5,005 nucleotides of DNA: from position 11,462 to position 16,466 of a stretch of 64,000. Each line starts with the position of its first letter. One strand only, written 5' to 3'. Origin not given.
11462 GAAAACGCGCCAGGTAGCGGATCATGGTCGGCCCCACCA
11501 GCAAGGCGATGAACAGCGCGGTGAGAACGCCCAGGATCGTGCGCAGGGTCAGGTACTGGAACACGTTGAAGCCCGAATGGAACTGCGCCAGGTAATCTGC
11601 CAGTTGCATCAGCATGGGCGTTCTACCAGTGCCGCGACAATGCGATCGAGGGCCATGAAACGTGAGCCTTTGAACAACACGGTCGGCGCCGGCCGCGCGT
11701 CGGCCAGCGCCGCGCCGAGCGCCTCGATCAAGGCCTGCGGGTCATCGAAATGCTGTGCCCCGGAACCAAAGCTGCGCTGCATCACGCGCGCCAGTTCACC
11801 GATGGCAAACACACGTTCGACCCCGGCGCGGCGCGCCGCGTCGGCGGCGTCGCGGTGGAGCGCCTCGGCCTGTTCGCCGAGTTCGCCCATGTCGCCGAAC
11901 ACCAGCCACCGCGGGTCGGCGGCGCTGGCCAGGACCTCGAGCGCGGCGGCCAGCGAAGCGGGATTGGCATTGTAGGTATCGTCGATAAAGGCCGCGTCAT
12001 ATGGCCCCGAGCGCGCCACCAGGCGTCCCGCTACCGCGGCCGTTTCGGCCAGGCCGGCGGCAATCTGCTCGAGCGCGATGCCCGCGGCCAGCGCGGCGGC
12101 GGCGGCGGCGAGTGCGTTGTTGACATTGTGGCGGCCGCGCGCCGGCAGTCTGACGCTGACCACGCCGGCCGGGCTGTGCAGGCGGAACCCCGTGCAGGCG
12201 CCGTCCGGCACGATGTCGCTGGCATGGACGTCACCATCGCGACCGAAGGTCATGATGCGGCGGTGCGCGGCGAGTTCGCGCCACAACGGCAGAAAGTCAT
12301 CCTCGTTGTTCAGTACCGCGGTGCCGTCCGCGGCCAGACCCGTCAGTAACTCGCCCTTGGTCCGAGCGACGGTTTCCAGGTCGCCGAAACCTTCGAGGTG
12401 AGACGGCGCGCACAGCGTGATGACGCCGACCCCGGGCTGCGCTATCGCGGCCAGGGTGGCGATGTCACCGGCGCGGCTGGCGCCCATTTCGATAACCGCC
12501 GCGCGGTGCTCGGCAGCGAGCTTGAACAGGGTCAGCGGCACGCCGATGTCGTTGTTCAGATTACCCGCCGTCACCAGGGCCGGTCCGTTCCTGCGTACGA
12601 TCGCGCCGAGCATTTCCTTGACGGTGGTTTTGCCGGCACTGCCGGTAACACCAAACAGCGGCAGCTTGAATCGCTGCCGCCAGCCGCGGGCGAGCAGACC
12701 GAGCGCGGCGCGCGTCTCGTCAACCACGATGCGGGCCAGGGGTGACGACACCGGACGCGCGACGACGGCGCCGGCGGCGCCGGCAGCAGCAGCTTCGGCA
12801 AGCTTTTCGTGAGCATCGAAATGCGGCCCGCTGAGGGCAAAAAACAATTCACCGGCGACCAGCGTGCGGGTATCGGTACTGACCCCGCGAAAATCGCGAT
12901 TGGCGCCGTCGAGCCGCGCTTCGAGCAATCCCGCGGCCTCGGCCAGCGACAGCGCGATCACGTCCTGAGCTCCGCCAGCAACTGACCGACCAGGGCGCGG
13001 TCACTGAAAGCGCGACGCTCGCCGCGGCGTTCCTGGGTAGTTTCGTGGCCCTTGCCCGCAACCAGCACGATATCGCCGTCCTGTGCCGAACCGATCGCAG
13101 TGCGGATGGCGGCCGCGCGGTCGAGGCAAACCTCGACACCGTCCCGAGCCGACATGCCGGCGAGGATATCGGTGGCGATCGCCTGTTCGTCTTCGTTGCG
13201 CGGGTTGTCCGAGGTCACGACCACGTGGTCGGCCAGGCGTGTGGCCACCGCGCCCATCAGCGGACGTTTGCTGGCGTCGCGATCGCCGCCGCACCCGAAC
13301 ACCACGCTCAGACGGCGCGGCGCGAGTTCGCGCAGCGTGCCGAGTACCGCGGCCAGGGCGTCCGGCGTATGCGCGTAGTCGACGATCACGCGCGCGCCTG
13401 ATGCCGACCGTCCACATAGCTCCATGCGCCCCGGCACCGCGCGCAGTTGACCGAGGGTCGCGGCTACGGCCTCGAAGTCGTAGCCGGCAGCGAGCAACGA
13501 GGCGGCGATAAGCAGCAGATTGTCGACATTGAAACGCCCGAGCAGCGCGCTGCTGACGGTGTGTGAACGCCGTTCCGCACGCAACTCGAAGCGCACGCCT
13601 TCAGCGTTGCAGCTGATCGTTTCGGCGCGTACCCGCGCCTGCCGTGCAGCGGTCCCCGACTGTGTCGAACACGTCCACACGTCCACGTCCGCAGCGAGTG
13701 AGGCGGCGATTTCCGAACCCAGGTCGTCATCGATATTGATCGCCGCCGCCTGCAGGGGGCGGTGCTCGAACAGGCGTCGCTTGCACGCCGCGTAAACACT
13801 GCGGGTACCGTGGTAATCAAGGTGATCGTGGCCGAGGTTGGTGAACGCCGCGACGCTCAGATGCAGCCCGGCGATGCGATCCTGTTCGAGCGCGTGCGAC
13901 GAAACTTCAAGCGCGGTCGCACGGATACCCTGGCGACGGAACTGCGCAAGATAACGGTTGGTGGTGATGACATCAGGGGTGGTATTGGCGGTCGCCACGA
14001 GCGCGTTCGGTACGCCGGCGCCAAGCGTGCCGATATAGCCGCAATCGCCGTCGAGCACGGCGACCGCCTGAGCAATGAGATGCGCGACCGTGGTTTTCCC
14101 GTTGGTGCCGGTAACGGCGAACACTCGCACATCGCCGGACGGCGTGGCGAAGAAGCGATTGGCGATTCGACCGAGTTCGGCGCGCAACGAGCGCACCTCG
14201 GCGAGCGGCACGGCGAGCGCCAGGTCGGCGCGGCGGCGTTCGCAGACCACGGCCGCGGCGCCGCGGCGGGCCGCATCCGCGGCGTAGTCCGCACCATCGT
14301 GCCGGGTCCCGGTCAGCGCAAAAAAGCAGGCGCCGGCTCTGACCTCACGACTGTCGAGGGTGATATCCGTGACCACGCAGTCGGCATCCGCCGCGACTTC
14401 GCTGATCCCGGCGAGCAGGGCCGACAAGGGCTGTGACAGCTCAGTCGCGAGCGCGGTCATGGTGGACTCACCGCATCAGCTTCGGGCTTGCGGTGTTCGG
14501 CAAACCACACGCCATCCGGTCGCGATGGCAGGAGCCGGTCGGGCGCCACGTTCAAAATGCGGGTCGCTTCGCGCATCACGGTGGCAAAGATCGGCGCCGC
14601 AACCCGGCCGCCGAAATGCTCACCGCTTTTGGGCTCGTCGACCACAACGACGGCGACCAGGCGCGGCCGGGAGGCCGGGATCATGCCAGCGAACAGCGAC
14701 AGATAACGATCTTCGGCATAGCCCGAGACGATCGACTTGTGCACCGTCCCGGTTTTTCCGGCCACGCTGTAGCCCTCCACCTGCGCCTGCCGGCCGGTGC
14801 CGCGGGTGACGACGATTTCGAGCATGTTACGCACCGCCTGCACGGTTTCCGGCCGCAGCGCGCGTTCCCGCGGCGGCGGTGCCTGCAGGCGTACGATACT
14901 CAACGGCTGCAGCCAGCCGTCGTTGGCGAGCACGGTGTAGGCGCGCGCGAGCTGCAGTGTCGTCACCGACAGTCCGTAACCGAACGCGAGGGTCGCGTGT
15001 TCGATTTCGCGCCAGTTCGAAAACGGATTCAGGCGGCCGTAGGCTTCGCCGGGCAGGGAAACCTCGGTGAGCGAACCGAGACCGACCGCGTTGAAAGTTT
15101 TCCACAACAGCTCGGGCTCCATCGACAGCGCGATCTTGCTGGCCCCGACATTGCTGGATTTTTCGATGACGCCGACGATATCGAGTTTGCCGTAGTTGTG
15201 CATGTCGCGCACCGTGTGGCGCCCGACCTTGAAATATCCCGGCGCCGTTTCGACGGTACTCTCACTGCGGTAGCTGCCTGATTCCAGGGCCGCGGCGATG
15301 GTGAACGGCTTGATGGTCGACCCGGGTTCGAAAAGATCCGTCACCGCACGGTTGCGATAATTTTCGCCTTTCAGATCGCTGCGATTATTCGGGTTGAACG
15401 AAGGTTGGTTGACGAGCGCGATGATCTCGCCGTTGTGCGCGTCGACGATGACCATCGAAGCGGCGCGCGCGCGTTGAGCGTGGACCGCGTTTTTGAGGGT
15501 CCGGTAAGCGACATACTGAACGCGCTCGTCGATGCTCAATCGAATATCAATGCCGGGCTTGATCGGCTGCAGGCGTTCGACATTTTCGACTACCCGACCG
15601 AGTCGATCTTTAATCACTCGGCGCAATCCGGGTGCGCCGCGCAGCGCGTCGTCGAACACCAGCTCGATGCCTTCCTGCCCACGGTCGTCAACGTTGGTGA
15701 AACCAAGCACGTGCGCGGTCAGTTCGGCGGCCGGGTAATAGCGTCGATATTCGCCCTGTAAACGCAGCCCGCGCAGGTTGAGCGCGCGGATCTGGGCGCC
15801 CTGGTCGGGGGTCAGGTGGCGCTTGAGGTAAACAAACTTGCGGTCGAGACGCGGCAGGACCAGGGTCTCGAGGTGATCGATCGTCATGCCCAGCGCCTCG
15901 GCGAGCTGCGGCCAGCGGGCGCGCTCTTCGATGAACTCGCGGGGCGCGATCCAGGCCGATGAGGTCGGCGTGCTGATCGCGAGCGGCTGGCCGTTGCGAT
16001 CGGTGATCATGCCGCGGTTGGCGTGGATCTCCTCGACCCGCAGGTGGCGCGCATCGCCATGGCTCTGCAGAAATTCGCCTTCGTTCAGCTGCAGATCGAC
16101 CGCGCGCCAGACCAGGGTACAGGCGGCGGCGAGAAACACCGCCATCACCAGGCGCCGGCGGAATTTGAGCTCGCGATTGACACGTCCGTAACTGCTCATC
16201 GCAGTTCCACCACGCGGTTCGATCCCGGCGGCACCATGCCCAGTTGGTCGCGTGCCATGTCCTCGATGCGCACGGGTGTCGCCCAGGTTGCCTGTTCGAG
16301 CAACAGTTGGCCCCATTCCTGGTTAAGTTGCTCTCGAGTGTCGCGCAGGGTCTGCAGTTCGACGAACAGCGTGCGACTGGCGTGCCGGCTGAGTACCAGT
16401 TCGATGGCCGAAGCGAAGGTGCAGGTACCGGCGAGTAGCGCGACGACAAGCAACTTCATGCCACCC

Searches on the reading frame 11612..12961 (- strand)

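Call 53: search_protein_families(library=pfam, proteins=[window:11612-12961:-], max_evalue=0.00001)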
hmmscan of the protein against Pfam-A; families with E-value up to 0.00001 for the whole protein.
window:11612-12961:- (450 aa): 2 families
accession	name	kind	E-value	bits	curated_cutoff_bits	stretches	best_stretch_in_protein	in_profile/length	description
PF08245.18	Mur_ligase_M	-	1.6e-42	146.2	24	1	105-290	1-200/200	Mur ligase middle domain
PF02875.26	Mur_ligase_C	-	7.5e-17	62.8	28.4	1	319-434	8-127/127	Mur ligase, glutamate ligase domain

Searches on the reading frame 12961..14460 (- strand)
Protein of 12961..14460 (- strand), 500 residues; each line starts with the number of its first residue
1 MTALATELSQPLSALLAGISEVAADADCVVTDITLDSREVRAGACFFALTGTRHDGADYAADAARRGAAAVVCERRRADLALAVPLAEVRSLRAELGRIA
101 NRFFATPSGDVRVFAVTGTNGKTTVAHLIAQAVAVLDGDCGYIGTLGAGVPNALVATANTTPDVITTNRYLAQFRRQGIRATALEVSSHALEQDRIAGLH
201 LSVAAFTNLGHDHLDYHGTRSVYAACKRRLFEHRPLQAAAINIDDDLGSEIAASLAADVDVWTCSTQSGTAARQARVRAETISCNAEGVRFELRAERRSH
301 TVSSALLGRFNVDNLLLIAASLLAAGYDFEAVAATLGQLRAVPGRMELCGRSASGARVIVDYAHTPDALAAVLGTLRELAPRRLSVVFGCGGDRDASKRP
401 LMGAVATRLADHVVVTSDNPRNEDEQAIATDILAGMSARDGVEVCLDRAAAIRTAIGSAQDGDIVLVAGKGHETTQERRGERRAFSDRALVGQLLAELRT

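Call 53: search_protein_families(library=pfam, proteins=[window:12961-14460:-], max_evalue=0.00001)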
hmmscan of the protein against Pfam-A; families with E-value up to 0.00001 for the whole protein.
window:12961-14460:- (500 aa): 3 families
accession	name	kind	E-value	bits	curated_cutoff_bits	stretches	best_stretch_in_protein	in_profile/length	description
PF08245.18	Mur_ligase_M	-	3.2e-46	158.2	24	1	116-320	1-198/200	Mur ligase middle domain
PF02875.26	Mur_ligase_C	-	3.1e-37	128.7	28.4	1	344-471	1-127/127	Mur ligase, glutamate ligase domain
PF01225.30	Mur_ligase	-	1.7e-09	38.4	21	1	31-103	3-94/95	Mur ligase family, catalytic domain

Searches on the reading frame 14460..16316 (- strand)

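Call 53: search_protein_families(library=pfam, proteins=[window:14460-16316:-], max_evalue=0.00001)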
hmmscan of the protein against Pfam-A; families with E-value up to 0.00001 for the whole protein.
window:14460-16316:- (619 aa): 2 families
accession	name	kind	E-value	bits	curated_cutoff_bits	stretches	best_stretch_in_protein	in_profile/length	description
PF00905.27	Transpeptidase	-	3e-75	253.6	22.1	1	287-581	2-298/299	Penicillin binding protein transpeptidase domain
PF03717.20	PBP_dimer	-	3.7e-20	73.5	24.4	1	97-246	2-179/180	Penicillin-binding Protein dimerisation domain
